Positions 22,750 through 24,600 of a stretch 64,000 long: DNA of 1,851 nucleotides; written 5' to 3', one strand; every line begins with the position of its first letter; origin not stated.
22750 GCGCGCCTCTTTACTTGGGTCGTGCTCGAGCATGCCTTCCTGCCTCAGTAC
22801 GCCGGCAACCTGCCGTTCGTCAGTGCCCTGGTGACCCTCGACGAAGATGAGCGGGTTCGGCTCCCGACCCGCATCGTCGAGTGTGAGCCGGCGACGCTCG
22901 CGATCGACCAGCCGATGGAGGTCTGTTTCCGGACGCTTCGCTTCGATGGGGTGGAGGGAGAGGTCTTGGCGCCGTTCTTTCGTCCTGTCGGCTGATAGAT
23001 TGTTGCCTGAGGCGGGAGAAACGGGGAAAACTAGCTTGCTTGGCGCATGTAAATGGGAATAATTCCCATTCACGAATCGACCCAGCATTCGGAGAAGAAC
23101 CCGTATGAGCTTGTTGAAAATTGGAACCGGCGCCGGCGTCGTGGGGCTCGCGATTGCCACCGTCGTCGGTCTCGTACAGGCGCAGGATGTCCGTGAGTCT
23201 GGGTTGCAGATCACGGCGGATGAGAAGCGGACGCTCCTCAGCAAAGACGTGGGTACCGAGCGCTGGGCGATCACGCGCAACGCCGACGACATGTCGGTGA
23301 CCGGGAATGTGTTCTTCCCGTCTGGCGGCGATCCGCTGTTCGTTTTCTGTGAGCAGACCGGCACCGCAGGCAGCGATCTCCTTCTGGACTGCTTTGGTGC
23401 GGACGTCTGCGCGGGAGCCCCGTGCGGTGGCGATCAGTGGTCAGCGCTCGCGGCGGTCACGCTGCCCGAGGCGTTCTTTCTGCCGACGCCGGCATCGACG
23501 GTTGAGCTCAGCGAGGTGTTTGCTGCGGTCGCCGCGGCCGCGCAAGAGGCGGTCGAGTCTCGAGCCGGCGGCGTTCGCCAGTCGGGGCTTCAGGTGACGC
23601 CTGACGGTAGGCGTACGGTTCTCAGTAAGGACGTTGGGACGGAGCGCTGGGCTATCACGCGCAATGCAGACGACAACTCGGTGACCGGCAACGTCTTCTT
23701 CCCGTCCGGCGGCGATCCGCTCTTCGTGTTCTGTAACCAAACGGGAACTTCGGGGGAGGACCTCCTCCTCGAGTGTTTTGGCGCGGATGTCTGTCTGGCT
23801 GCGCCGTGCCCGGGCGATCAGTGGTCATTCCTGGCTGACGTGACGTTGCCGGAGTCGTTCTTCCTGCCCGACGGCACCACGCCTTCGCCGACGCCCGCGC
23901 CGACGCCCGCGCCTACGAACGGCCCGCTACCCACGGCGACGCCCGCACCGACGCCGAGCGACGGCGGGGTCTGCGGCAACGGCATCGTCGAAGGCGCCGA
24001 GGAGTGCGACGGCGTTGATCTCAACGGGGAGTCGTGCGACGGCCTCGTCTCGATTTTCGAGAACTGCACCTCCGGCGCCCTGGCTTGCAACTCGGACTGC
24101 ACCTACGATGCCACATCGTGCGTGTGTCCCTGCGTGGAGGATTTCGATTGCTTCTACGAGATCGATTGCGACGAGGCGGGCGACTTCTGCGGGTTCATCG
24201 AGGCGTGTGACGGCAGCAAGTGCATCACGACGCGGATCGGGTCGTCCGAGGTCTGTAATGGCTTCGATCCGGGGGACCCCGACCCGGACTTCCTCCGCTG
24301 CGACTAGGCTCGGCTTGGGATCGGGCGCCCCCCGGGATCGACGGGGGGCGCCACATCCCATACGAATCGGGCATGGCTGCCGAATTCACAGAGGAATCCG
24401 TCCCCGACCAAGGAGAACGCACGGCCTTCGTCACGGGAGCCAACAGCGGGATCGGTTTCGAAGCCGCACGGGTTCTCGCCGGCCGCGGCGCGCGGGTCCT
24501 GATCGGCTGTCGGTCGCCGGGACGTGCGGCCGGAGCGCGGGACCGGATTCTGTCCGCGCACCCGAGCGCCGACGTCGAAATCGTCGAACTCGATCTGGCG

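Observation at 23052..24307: Secreted tandem-domain protein with a Myxococcus-type Cys-rich module, preceded by a perfect AT-rich palindrome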

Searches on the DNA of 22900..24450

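Call 70: search_rna_families(source=window, start=22900, end=24450, threshold=evalue, max_evalue=1)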
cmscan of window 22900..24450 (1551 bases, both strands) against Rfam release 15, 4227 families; matches with E-value up to 1: 0.
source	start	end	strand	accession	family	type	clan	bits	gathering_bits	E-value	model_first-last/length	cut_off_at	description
